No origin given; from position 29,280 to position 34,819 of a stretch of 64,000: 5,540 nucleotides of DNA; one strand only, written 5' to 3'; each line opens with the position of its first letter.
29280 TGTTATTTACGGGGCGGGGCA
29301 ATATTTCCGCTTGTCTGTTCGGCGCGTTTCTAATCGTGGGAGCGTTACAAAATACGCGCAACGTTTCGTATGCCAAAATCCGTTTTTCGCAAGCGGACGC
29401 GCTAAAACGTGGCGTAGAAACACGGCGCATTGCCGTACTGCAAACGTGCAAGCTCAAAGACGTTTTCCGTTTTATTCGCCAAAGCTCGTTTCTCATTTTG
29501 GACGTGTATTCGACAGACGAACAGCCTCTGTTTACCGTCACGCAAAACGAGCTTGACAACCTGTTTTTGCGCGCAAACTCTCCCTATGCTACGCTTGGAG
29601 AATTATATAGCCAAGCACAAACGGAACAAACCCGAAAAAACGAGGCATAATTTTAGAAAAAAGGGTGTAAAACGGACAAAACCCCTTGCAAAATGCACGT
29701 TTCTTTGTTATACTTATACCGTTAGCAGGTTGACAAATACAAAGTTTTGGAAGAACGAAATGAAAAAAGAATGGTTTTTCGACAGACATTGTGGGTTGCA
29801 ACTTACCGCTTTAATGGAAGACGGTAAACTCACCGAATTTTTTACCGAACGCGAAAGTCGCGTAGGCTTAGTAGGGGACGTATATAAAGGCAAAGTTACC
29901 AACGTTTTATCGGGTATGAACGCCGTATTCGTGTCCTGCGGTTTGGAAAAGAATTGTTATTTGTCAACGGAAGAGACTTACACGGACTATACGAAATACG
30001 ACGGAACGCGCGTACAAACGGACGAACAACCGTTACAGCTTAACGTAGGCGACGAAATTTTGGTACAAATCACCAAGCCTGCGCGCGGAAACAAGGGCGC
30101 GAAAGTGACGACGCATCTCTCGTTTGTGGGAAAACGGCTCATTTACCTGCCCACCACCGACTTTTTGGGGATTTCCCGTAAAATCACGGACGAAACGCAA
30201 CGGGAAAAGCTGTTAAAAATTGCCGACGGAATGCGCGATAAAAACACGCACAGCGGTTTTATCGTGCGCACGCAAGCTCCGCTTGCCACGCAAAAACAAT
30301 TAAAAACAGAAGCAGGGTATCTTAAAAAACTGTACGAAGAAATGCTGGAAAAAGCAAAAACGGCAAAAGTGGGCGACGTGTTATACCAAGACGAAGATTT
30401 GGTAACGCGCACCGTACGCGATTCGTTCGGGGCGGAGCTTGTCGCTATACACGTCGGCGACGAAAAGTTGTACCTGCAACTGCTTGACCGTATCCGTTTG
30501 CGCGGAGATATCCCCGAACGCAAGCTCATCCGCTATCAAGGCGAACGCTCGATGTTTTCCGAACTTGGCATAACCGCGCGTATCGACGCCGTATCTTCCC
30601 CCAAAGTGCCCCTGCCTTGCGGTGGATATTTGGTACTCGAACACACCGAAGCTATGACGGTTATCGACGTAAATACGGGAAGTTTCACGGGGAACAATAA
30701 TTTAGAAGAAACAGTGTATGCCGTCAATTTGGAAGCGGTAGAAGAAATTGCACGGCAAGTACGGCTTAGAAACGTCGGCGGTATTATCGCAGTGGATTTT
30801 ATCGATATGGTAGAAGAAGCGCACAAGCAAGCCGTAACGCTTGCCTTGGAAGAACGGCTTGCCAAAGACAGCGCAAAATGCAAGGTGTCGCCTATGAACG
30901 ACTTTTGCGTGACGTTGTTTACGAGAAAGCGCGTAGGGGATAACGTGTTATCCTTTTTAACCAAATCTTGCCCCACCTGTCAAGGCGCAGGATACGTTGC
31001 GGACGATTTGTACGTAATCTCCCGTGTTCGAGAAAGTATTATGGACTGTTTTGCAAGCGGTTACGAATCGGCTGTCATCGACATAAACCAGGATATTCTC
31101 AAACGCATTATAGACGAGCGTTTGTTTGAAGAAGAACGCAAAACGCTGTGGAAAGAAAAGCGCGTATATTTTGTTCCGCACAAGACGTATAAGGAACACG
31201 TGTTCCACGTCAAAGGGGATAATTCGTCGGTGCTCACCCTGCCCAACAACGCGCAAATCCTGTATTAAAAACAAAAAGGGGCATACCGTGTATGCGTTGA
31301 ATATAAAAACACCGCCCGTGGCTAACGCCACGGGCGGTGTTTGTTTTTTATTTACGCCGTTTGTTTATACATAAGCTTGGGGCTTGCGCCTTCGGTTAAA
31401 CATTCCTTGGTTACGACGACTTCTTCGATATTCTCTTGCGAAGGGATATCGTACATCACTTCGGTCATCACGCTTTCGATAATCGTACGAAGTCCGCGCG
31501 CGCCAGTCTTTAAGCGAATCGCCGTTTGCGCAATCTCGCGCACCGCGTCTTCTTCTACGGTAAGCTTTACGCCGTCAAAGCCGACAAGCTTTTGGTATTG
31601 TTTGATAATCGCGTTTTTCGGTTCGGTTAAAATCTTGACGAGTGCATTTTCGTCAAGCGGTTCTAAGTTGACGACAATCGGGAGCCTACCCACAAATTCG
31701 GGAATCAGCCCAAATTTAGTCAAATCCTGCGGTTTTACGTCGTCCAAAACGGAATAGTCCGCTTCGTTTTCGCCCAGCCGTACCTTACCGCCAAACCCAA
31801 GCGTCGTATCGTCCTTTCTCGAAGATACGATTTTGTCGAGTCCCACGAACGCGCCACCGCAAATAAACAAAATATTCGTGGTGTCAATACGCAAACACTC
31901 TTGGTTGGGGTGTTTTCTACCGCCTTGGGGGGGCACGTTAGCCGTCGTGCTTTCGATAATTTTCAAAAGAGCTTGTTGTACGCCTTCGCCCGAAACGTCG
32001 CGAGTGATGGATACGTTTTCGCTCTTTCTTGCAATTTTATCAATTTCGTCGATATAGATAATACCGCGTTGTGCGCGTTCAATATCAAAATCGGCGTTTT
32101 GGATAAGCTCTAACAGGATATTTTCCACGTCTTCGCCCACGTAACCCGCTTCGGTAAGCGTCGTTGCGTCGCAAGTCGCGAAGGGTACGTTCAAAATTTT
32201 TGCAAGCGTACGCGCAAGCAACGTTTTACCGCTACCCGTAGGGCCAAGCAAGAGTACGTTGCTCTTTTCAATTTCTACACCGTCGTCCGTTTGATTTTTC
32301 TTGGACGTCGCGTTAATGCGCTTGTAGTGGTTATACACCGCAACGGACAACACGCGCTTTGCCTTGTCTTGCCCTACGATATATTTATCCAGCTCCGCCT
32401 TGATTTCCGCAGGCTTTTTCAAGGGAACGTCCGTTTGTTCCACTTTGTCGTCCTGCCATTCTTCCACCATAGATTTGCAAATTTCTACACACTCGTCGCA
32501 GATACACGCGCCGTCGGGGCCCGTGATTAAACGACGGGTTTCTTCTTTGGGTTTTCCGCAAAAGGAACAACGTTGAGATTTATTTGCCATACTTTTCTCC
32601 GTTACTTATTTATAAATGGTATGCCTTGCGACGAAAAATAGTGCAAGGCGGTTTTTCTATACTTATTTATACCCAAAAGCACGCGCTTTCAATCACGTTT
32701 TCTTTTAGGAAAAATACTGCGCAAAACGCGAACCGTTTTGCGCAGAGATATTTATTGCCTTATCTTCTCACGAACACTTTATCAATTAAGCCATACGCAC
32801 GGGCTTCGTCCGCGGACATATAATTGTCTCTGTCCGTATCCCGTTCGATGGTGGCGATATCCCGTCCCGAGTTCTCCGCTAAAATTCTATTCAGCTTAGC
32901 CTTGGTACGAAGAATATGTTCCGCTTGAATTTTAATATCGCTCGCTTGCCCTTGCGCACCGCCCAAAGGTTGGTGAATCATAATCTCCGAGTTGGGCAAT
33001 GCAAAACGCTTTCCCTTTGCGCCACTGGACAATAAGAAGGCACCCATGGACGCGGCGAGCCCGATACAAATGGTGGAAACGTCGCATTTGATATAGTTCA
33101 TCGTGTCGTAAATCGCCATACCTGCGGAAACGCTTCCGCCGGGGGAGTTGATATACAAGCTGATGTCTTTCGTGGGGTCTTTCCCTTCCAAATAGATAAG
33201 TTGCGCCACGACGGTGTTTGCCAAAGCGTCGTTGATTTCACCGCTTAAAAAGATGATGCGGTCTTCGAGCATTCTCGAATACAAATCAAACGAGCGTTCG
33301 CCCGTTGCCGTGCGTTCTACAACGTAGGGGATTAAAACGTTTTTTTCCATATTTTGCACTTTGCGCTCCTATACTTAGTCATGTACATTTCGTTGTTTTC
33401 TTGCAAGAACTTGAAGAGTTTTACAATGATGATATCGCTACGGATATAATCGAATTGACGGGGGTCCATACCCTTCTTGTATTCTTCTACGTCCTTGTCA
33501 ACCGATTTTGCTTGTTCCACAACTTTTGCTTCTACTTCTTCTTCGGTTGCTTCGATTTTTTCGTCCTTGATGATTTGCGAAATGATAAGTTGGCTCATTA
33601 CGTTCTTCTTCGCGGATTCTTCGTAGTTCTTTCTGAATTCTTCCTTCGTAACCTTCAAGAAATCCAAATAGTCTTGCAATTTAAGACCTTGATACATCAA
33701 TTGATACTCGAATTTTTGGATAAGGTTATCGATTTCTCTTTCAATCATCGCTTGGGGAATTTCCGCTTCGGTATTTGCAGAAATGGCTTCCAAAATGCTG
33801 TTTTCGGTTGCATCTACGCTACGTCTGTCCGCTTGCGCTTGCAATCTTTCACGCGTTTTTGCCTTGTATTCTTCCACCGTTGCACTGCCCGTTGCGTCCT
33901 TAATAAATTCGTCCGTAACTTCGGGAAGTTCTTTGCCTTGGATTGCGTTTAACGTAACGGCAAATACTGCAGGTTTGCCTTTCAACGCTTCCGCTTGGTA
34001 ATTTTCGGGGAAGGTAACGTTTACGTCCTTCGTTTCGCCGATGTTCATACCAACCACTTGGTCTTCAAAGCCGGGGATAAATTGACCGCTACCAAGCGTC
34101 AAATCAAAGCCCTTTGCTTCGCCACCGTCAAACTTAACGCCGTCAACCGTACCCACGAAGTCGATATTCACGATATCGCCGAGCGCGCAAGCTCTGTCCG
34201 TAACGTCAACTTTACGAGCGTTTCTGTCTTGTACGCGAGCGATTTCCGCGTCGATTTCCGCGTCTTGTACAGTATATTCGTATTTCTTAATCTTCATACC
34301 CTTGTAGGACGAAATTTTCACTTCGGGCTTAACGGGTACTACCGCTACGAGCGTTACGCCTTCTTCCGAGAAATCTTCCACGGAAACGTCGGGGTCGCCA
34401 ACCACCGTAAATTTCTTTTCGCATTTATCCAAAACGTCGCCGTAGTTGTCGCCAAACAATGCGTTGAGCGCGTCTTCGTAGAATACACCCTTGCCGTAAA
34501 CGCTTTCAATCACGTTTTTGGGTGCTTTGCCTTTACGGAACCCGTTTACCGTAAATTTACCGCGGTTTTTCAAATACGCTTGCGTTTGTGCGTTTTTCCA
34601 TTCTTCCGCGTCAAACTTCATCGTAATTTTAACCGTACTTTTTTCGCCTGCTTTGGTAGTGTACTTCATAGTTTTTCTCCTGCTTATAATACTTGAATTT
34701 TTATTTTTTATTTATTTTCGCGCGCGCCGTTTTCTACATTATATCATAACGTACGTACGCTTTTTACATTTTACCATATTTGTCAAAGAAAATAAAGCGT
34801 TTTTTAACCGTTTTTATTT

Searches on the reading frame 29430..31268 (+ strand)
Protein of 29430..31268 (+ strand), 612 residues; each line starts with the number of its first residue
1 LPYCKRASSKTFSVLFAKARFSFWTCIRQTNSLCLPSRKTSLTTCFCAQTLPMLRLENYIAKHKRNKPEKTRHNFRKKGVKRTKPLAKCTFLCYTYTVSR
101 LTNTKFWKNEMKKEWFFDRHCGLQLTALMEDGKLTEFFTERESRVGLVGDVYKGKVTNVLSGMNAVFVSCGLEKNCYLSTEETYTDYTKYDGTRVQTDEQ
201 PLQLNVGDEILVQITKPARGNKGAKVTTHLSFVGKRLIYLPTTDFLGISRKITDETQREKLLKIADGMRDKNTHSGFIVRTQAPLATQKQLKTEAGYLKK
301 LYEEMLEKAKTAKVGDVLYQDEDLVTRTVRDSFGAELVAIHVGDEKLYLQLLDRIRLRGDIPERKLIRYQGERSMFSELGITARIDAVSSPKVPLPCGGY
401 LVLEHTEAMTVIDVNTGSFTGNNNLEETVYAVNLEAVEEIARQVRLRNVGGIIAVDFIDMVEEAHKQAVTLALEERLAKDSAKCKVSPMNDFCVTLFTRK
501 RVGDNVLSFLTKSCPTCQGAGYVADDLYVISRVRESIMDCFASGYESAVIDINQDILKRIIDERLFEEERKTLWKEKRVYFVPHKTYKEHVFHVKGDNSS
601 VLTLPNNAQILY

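Call 6: search_protein_families(library=pfam, proteins=[window:29430-31268:+])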
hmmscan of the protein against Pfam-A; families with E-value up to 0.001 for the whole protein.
window:29430-31268:+ (612 aa): 1 family
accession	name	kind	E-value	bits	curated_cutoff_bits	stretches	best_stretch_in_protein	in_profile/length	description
PF10150.14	RNase_E_G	-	8.7e-81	271.7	25.5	1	231-502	1-270/270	Ribonuclease E/G family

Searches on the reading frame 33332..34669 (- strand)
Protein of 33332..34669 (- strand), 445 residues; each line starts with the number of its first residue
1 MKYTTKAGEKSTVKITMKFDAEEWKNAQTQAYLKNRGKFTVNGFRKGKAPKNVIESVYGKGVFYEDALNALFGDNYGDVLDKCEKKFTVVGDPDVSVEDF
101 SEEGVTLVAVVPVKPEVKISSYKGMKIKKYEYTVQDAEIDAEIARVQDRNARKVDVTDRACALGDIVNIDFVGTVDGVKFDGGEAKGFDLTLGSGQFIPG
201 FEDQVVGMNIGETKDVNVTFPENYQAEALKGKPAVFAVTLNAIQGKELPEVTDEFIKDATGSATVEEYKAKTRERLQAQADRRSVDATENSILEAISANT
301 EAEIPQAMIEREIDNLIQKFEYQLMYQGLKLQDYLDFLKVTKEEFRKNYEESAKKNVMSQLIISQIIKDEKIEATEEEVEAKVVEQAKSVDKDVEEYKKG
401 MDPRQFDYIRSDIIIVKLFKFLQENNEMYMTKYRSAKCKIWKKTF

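Call 6: search_protein_families(library=pfam, proteins=[window:33332-34669:-])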
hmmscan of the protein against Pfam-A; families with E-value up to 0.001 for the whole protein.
window:33332-34669:- (445 aa): 3 families
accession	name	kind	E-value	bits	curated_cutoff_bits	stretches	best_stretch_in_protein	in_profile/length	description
PF05697.18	Trigger_N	-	2.1e-36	125.8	22.2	1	1-145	1-143/144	Bacterial trigger factor protein (TF)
PF05698.19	Trigger_C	-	7.5e-35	120.8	22.7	1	264-422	1-160/162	Bacterial trigger factor protein (TF) C-terminus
PF00254.34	FKBP_C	-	5.9e-20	71.8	21.1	1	161-240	5-93/94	FKBP-type peptidyl-prolyl cis-trans isomerase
